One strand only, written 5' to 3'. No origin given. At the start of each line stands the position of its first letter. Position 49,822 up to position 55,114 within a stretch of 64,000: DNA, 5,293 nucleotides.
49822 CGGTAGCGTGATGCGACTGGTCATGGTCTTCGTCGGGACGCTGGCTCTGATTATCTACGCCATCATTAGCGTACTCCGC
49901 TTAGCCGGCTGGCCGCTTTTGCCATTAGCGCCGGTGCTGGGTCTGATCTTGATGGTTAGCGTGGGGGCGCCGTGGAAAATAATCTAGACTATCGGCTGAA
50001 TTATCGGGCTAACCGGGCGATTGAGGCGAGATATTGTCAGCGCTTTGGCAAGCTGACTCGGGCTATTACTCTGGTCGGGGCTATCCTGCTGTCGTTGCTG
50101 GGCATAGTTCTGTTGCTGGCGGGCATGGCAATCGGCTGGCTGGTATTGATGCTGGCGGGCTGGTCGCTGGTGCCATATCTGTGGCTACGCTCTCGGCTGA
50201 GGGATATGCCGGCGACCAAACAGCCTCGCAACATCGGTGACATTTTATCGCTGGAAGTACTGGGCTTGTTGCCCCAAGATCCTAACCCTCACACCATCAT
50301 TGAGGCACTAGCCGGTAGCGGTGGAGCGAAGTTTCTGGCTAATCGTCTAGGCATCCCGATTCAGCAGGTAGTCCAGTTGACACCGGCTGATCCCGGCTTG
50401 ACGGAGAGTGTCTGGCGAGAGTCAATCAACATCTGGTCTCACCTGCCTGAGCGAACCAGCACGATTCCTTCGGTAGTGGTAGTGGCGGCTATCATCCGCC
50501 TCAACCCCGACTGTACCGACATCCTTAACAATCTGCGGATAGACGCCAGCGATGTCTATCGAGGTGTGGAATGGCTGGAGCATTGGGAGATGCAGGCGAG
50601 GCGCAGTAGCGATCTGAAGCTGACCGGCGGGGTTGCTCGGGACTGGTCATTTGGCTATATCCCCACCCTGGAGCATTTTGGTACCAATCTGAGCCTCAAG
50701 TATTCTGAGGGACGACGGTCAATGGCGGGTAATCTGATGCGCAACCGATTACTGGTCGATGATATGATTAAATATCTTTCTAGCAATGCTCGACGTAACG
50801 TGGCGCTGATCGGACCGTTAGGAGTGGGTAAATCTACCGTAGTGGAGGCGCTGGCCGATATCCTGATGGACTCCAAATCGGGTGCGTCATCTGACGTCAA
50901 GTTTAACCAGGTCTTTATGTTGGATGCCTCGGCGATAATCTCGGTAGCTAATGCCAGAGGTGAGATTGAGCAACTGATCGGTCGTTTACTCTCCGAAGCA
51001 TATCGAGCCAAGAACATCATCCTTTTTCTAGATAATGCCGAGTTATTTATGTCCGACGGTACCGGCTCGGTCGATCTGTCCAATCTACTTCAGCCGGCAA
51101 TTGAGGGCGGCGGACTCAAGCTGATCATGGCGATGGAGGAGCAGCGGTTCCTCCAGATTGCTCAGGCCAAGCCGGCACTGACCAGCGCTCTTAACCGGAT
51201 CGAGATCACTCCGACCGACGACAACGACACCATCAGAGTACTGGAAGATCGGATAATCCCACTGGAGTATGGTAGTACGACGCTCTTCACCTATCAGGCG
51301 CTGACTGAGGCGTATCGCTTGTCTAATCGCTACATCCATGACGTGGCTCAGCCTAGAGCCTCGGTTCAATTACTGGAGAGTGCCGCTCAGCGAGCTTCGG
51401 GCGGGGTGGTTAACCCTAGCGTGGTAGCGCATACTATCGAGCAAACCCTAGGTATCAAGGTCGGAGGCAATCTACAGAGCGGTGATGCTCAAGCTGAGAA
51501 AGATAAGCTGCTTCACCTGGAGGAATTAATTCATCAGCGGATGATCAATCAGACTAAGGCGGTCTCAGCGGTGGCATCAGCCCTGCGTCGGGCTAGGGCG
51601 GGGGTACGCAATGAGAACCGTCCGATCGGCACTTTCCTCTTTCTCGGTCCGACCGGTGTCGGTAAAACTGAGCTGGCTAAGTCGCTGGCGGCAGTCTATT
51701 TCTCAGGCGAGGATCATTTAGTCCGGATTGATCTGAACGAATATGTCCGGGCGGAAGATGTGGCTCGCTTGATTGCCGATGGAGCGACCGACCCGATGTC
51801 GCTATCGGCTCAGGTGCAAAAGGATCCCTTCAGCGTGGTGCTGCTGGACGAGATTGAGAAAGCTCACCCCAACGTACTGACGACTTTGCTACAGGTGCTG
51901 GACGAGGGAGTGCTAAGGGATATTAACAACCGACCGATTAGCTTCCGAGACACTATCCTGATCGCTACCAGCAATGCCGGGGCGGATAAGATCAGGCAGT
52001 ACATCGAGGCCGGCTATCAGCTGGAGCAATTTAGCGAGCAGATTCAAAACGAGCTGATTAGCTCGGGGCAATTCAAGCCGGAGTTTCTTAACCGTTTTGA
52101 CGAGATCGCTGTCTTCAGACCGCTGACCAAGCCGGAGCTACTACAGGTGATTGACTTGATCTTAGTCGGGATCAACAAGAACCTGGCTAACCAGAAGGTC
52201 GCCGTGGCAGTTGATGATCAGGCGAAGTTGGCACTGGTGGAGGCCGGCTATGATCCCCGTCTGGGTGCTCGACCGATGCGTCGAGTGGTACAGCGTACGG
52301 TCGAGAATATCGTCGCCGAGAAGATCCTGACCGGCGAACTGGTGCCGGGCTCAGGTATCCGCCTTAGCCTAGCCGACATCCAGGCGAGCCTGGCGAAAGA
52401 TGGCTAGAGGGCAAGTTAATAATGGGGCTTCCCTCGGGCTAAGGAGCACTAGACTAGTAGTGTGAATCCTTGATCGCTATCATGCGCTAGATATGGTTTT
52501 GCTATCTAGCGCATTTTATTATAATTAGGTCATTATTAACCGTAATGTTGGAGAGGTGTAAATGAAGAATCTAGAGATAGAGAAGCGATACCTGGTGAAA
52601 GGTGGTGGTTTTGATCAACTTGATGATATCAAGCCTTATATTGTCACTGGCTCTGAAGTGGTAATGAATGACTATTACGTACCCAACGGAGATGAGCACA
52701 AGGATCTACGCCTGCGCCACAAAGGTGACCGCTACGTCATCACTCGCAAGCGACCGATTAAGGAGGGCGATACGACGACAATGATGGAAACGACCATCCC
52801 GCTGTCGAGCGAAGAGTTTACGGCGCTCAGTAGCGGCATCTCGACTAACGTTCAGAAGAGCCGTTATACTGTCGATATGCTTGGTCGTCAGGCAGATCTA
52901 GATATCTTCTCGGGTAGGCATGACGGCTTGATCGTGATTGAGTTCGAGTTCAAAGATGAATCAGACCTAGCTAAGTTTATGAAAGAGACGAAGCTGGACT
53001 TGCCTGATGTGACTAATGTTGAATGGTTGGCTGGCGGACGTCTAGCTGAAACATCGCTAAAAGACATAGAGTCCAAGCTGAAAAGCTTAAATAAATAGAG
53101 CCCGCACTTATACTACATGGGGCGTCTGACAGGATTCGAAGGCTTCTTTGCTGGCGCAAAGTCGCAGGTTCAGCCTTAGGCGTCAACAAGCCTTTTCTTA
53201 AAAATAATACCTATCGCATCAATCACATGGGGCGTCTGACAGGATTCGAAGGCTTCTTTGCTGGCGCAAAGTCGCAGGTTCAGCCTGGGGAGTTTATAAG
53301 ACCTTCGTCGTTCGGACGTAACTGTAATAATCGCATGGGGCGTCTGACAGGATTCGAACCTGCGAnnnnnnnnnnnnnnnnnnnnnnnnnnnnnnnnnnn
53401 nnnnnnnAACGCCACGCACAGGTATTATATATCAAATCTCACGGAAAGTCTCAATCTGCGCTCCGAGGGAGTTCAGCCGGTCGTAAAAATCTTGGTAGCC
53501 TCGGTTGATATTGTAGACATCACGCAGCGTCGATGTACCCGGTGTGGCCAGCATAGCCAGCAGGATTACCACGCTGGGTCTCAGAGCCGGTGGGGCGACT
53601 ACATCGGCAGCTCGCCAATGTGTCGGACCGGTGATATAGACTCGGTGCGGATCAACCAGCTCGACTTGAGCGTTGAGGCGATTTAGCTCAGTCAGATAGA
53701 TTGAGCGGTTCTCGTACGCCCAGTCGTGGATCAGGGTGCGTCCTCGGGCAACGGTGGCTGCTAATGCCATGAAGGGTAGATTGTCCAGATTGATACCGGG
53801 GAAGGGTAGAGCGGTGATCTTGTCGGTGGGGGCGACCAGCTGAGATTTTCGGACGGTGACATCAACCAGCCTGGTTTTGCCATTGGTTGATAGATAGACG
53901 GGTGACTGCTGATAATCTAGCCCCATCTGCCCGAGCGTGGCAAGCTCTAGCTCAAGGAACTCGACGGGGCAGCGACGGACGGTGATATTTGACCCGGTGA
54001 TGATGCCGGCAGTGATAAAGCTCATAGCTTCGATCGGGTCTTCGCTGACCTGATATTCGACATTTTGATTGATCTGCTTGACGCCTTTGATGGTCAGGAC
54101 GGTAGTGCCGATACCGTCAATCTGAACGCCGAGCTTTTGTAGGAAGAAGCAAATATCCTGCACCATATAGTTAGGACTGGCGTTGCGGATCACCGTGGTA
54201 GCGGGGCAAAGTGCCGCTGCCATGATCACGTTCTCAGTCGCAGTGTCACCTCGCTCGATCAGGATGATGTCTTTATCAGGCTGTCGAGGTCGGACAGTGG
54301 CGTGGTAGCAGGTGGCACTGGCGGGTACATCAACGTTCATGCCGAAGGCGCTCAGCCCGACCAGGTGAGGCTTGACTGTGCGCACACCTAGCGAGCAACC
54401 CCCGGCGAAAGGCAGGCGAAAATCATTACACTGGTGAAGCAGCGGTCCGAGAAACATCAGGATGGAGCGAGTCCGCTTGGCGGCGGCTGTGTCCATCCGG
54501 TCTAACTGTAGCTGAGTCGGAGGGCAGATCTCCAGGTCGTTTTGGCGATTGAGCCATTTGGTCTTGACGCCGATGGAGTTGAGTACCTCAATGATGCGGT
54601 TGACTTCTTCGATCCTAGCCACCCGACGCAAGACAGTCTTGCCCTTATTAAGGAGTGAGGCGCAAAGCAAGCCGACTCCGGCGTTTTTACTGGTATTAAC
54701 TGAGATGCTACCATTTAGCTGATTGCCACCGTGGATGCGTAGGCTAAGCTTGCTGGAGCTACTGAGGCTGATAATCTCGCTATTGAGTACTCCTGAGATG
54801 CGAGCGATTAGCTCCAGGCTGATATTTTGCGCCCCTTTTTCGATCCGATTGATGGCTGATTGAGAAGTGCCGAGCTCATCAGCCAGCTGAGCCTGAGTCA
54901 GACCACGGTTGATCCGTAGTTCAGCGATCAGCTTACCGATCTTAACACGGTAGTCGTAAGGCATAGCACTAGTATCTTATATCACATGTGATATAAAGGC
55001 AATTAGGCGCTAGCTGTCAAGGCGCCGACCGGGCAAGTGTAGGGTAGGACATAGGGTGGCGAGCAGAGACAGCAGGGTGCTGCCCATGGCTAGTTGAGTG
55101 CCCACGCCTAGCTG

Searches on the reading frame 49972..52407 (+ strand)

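Call 38: search_protein_families(library=pfam, proteins=[window:49972-52407:+], max_evalue=0.000001)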
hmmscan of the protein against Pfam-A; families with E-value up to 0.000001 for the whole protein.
window:49972-52407:+ (811 aa): 7 families
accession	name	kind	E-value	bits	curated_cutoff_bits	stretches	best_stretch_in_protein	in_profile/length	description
PF07724.20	AAA_2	-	4.3e-45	154.2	27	1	550-712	1-166/166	AAA domain (Cdc48 subfamily)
PF10431.15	ClpB_D2-small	-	5.5e-21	74.8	21.9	1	718-797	1-80/81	C-terminal, D2-small domain, of ClpB protein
PF00004.35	AAA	-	8.2e-18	65.6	21.2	1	556-676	2-116/131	ATPase family associated with various cellular activities (AAA)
PF07728.20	AAA_5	-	2e-17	63.9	22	1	555-670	2-124/139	AAA domain (dynein-related subfamily)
PF13401.12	AAA_22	-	5.1e-09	37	27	0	274-388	5-122/130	AAA domain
PF13191.12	AAA_16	-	2.3e-08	35.1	32.6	0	270-347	20-97/167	AAA ATPase domain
PF05729.18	NACHT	-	1.7e-07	31.6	26.7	0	555-696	3-160/167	NACHT domain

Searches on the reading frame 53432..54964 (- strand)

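Call 38: search_protein_families(library=pfam, proteins=[window:53432-54964:-], max_evalue=0.000001)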
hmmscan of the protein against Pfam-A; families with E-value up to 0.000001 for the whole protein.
window:53432-54964:- (510 aa): 4 families
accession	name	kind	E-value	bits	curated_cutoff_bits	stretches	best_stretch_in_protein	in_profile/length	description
PF00275.25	EPSP_synthase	-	7.2e-42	144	22.8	1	78-497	2-417/417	EPSP synthase (3-phosphoshikimate 1-carboxyvinyltransferase)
PF01381.28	HTH_3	-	4.3e-14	52.7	23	1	13-63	1-51/55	Helix-turn-helix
PF13560.12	HTH_31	-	8.9e-10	39.2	27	1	10-56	3-50/64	Helix-turn-helix domain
PF12844.13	HTH_19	-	1.6e-07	31.5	30.2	1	10-45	1-36/64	Helix-turn-helix domain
